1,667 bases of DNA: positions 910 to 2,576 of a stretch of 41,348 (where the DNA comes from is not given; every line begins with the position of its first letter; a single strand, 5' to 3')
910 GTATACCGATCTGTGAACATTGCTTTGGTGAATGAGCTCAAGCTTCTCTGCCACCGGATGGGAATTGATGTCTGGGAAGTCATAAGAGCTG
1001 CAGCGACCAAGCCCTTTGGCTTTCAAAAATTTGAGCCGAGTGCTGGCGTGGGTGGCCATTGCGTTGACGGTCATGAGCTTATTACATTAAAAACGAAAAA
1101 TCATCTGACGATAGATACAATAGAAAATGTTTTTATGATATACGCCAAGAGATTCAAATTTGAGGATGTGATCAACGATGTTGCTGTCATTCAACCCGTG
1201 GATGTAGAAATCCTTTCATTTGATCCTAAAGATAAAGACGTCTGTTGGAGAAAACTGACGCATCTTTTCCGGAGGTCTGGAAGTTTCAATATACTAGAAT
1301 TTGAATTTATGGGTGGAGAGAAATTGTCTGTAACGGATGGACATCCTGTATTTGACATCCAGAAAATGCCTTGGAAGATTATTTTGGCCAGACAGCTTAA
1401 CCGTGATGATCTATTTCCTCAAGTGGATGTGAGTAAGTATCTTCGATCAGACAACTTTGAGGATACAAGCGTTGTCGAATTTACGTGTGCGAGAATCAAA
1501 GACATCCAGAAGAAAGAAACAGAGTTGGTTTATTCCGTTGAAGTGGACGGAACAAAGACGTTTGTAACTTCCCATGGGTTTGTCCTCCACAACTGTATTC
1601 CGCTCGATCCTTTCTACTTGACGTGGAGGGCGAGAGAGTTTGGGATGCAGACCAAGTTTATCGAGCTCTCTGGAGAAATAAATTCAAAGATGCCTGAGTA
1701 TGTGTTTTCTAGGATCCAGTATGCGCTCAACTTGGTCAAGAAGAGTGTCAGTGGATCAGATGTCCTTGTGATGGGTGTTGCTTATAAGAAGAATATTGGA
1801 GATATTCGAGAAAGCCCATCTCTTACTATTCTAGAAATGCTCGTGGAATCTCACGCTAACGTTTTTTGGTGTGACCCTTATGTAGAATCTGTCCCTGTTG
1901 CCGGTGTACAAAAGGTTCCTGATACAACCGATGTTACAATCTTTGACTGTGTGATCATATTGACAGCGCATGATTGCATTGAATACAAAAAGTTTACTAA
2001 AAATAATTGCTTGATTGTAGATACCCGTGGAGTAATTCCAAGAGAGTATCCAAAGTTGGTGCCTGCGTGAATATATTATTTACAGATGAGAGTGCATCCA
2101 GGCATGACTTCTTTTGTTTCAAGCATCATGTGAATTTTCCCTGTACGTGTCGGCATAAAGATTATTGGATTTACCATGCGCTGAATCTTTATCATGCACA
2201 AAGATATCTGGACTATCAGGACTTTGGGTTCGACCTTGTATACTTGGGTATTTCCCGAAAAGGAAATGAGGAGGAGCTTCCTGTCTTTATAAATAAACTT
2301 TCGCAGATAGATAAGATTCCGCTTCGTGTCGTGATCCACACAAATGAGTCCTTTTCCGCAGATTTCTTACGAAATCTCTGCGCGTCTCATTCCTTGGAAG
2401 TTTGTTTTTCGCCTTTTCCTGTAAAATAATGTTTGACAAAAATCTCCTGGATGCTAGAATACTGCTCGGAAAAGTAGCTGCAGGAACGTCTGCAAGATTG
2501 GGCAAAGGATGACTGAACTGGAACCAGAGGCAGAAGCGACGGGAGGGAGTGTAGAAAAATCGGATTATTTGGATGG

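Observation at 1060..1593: Mini-intein inserted at the catalytic cysteine of a mobile-element-encoded nucleotide-sugar dehydrogenase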

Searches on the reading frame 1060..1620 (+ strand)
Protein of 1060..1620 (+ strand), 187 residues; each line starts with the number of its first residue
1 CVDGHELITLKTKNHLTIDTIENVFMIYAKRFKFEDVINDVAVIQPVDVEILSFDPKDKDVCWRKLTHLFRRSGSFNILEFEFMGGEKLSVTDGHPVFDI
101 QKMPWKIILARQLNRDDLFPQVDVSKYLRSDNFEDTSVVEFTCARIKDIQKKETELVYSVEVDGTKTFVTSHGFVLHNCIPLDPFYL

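Call 3: search_protein_families(library=pfam, proteins=[window:1060-1596:+], max_evalue=1)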
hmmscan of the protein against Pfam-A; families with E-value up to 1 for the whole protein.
window:1060-1596:+ (179 aa): 2 families
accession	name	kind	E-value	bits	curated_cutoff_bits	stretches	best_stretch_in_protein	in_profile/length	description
PF14890.11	Intein_splicing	-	2.1e-07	31.3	35.8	1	50-178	22-155/155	Intein splicing domain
PF01073.25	3Beta_HSD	-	0.013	15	22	1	97-170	28-101/280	3-beta hydroxysteroid dehydrogenase/isomerase family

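Call 4: search_protein_families(library=ncbifam, proteins=[window:1060-1596:+], max_evalue=1)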
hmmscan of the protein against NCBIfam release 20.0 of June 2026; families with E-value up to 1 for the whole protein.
window:1060-1596:+ (179 aa): 7 families
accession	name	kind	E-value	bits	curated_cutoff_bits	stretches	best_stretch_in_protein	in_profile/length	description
NF011491.0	PRK14898.1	equivalog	8.9e-08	30.6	783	2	5-143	80-214/860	DNA-directed RNA polymerase subunit A''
TIGR01445.1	intein_Nterm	domain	6.7e-07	30.2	24.5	1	1-98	1-82/83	intein N-terminal splicing region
NF011302.0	PRK14714.1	equivalog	9.4e-07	26.7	1791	1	41-179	973-1101/1350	DNA-directed DNA polymerase II large subunit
TIGR01443.1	intein_Cterm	domain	3.2e-05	24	15.6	1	157-179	2-24/24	intein C-terminal splicing region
NF045703.1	rSAM_Tes_intein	exception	0.00013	19.8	1700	1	1-162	156-311/1040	tetraether lipid synthase Tes, intein-containing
NF038098.1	GyrA_w_intein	exception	0.011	13.6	1850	1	140-178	499-537/1232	intein-containing DNA gyrase subunit A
NF009147.0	PRK12496.1-4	equivalog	0.032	13.7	311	1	35-67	99-131/170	hypothetical protein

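Call 21: find_homologous_proteins(query=window:1060-1593:+, max_evalue=0.001)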
Query window:1060-1593:+: 44 candidates shared short words with the query, none scored E <= 0.001.

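Call 24: search_solved_structures(query=window:1060-1596:+, max_evalue=10, show_alignments=2)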
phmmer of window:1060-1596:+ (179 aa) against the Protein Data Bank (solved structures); distinct sequences matched with E-value up to 10: 16.
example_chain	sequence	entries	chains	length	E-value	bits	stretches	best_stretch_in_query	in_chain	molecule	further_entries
6yqy_A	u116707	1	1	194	0.00025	24.3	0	48-77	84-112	de novo designed TIM barrel sTIM11noCys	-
7osu_A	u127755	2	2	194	0.00027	24.2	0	48-77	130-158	sTIM11noCys-SB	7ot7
5bvl_A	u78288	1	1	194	0.00046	23.4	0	48-77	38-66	designed TIM barrel sTIM11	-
5o9j_A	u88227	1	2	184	0.0057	19.9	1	48-178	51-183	Transcription initiation factor IIB,Transcription initiation factor IIB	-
6rpp_A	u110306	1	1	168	0.01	19.1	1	43-117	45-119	Cell division control protein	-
7a8s_A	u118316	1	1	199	0.017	18.4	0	48-77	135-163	sTIM11_h3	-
2lqm_A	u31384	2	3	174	0.022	18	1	19-178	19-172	Pho radA intein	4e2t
4e2u_A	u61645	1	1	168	0.097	15.9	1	19-178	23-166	Pho radA intein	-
5bkh_A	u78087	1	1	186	0.1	15.8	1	44-101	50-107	DNA polymerase II large subunit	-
7oec_A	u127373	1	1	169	0.12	15.5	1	44-101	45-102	DNA polymerase II large subunit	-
1dq3_A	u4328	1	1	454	0.13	15.5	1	1-110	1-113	ENDONUCLEASE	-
2kap_A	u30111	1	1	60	0.64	13.2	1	112-151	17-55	Rho GTPase-activating protein 7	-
4o1s_A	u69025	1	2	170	0.78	12.9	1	64-123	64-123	V-type ATP synthase alpha chain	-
2cw7_A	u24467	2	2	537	1.1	12.5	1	41-119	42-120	Endonuclease PI-PkoII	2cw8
2gyt_A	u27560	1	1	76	1.1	12.5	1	111-151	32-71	Deleted in liver cancer 1 protein, isoform 2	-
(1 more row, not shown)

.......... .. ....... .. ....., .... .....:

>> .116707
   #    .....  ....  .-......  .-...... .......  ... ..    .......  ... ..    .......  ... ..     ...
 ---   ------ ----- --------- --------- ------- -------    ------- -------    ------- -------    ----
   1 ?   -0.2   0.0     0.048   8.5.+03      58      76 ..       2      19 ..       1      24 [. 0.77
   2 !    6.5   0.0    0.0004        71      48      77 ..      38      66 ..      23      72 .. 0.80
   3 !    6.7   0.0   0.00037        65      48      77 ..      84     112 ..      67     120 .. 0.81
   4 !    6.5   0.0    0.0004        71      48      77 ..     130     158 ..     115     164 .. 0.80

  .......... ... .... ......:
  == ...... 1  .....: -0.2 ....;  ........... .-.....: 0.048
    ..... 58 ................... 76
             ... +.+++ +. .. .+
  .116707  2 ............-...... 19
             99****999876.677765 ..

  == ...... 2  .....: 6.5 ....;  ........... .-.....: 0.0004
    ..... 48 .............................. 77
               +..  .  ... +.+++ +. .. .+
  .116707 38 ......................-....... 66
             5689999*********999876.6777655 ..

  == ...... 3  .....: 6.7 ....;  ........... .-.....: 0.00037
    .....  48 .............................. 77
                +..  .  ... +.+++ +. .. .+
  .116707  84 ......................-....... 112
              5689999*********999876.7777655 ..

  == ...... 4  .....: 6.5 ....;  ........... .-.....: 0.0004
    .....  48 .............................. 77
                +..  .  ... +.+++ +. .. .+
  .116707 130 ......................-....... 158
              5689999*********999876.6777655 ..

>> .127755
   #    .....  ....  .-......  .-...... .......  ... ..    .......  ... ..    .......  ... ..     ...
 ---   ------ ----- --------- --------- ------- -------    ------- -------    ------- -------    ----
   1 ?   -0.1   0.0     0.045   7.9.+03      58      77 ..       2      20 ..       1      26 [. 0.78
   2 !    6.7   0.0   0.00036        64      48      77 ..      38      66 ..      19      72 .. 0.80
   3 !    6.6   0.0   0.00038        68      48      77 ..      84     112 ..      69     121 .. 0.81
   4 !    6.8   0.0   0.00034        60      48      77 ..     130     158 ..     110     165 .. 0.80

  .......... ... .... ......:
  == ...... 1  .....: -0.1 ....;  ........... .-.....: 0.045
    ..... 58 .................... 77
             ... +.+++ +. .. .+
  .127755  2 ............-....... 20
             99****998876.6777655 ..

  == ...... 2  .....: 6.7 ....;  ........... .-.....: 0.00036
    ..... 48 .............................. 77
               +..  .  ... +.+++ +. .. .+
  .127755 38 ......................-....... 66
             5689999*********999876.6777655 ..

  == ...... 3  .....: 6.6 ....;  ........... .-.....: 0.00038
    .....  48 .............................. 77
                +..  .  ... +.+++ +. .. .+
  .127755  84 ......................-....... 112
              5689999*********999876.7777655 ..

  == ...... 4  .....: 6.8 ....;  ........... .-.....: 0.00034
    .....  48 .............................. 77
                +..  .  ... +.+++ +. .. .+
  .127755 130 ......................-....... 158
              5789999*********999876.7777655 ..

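Call 28: search_solved_structures(query=A2, max_evalue=0.01)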
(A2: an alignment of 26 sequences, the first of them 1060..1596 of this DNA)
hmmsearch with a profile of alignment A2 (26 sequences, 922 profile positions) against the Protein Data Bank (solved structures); distinct sequences matched with E-value up to 0.01: 56.
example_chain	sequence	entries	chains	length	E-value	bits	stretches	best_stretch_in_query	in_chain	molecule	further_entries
4r16_A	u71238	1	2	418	9.8e-87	295.2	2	24-287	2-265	418aa long hypothetical UDP-N-acetyl-D-mannosaminuronic acid dehydrogenase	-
3g79_A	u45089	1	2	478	1.9e-78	267.8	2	14-283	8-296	NDP-N-acetyl-D-galactosaminuronic acid dehydrogenase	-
3ojl_A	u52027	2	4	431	3.4e-77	263.6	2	22-285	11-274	Cap5O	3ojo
4xr9_A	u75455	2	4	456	8.8e-65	222.5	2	24-290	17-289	CalS8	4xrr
3vtf_A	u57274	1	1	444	2.6e-50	174.6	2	20-292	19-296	UDP-glucose 6-dehydrogenase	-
1mfz_A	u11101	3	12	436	1e-42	149.5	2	24-283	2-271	GDP-mannose 6-dehydrogenase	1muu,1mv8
3gg2_A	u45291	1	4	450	1.2e-41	146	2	24-312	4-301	Sugar dehydrogenase, UDP-glucose/GDP-mannose dehydrogenase family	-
4a7p_A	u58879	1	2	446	1.6e-38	135.6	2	21-318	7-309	UDP-GLUCOSE DEHYDROGENASE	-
2y0e_A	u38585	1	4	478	4.4e-35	124.2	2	22-312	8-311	UDP-GLUCOSE DEHYDROGENASE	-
2y0d_A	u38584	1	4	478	2.3e-33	118.6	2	22-312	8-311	UDP-GLUCOSE DEHYDROGENASE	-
2y0c_A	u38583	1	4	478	2.3e-33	118.5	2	22-312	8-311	UDP-GLUCOSE DEHYDROGENASE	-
2cw7_A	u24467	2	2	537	1.1e-31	112.9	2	284-420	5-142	Endonuclease PI-PkoII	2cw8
6c58_A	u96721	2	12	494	1.4e-22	82.8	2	24-284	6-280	UDP-glucose 6-dehydrogenase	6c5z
2o3j_A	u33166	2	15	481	1.4e-22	82.8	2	16-302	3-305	UDP-glucose 6-dehydrogenase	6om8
2q3e_A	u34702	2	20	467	1.5e-22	82.7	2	24-284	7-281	UDP-glucose 6-dehydrogenase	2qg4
2lqm_A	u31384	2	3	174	1.6e-12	49.6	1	293-401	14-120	Pho radA intein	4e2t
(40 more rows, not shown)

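Call 36: predict_structure(alignment_id=A2)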
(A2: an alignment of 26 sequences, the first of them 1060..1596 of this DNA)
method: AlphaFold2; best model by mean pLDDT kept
length: 179 residues; sequences in the alignment: 26
mean_pLDDT: 91.9   pTM: 0.86
mean pLDDT of the five models: 91.9, 91.6, 91.3, 91.1, 91.1
residues with pLDDT >= 90: 138; 70-90: 31; 50-70: 10; < 50: 0
segments of 3 or more residues with pLDDT < 50: none
pLDDT, mean of each block of 10 residues (from residue 1): 96 94 95 83 95 91 95 97 97 95 91 97 83 65 95 97 95 91
secondary structure, 60 per line:
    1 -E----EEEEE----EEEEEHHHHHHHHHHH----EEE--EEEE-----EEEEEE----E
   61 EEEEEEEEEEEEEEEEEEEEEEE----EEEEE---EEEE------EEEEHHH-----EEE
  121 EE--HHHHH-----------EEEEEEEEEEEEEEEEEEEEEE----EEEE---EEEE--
elements in order: E7-11 E16-20 H21-31 E36-38 E41-44 E50-55 E60-83 E88-92 E96-99 E106-109 E118-122 H125-129 E141-162 E167-170 E174-177

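Call 38: fold_search(model_id=the predicted structure, library=pdb)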
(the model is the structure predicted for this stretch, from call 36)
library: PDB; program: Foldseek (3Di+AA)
matches with E <= 10: 347; with E <= 0.001: 68
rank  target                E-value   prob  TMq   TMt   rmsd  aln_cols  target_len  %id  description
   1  2lqm_MODEL_1_A        1.8e-13  1.00  0.86  0.88   2.3       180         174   18  Solution Structures of RadA intein from Pyrococcus horikoshii (released 2012-05-16)
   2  4e2t_B                8.9e-13  1.00  0.87  0.91   2.2       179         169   17  Crystal Structures of RadA intein from Pyrococcus horikoshii (released 2012-05-16)
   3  5o9i_A                1.0e-12  1.00  0.83  0.86   4.4       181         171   23  Crystal structure of transcription factor IIB Mvu mini-intein (released 2017-11-01)
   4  5o9i_B                1.0e-12  1.00  0.81  0.83   4.2       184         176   24  Crystal structure of transcription factor IIB Mvu mini-intein (released 2017-11-01)
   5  4e2t_A                1.2e-12  1.00  0.87  0.91   1.9       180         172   18  Crystal Structures of RadA intein from Pyrococcus horikoshii (released 2012-05-16)
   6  5o9j_B                6.4e-12  1.00  0.71  0.70   4.9       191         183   20  Crystal structure of transcription factor IIB Mja mini-intein (released 2017-11-01)
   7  4e2u                  6.7e-12  1.00  0.83  0.88   2.0       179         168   16  Crystal Structures of RadAmin intein from Pyrococcus horikoshii (released 2012-05-16)
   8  5o9j_A                2.5e-11  1.00  0.70  0.69   4.8       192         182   19  Crystal structure of transcription factor IIB Mja mini-intein (released 2017-11-01)
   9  7oec                  2.7e-11  1.00  0.83  0.88   1.9       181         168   17  Crystal structure of an intein from a hyperthermophile (released 2021-05-26)
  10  2lcj_MODEL_1_A        2.3e-10  1.00  0.81  0.79   4.0       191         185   16  Solution NMR structure of Pab PolII Intein (released 2011-09-21)
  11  5bkh                  2.9e-10  1.00  0.47  0.49  16.5       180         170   18  The splicing activity and an alternative domain-swapped structure of the Pyrococcus horikoshii PolII mini-intein (released 2021-08-11)
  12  6rpq                  3.0e-10  1.00  0.77  0.57   3.2       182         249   18  Crystal structure of PhoCDC21-1 intein (released 2019-08-14)
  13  9hth_B                3.7e-10  1.00  0.76  0.79   3.1       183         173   16  Crystal structure of the fused, cysteine-less Aes123 PolB1 split intein (with S1A, N159A mutations) (released 2025-05-07)
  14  9hth_A                4.1e-10  1.00  0.75  0.79   3.2       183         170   16  Crystal structure of the fused, cysteine-less Aes123 PolB1 split intein (with S1A, N159A mutations) (released 2025-05-07)
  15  6rpp                  4.8e-10  1.00  0.77  0.82   2.8       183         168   17  Crystal structure of PabCDC21-1 intein (released 2019-08-14)
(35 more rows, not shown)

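Call 76: search_dna_similar(query=window:1060-1620:+, collection=plasmids, mode=protein, max_evalue=0.001, max_rows=20)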
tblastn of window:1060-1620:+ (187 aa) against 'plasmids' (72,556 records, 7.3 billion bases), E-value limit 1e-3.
No match.

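Call 77: search_dna_similar(query=window:1060-1620:+, collection=phages, mode=protein, max_evalue=0.001, max_rows=20)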
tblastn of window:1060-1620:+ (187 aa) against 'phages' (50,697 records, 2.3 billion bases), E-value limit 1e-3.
No match.

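Call 86: search_protein_representatives(protein=window:1060-1593:+)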
Query: 178 residues. Proteins with E-value up to 0.001 (for the whole library): 30; up to 1e-10: 2; up to 1e-30: 1. The best 30 are listed.
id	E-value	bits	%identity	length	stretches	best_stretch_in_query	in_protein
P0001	1.4e-106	370.3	92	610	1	1-178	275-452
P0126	8.3e-11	58.5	34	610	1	31-178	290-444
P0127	1.4e-09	54.5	30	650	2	1-123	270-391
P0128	9.8e-09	51.7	32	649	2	4-134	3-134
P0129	8.9e-08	48.6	37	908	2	30-119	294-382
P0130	1.9e-07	47.5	38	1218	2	48-121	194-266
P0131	4.6e-07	46.3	36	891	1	1-178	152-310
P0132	7.2e-07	45.7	36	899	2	31-118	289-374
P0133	8.5e-07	45.4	28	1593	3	47-132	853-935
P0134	2.5e-06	43.9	29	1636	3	8-178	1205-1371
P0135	2.5e-06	43.9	27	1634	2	50-178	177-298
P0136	3.8e-06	43.3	46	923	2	42-98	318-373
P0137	3.9e-06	43.3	38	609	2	47-122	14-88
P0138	4.0e-06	43.2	35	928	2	42-115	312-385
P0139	5.9e-06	42.7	31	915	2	1-115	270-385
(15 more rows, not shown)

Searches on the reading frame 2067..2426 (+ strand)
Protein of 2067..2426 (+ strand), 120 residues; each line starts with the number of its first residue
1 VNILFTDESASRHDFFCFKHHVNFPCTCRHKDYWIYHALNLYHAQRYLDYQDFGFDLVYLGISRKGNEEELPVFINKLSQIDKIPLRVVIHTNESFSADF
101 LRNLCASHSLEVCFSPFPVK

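Call 81: search_protein_families(library=pfam, proteins=[window:2067-2426:+], max_evalue=0.01)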
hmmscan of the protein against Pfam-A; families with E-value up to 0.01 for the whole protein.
window:2067-2426:+ (120 aa): 0 families
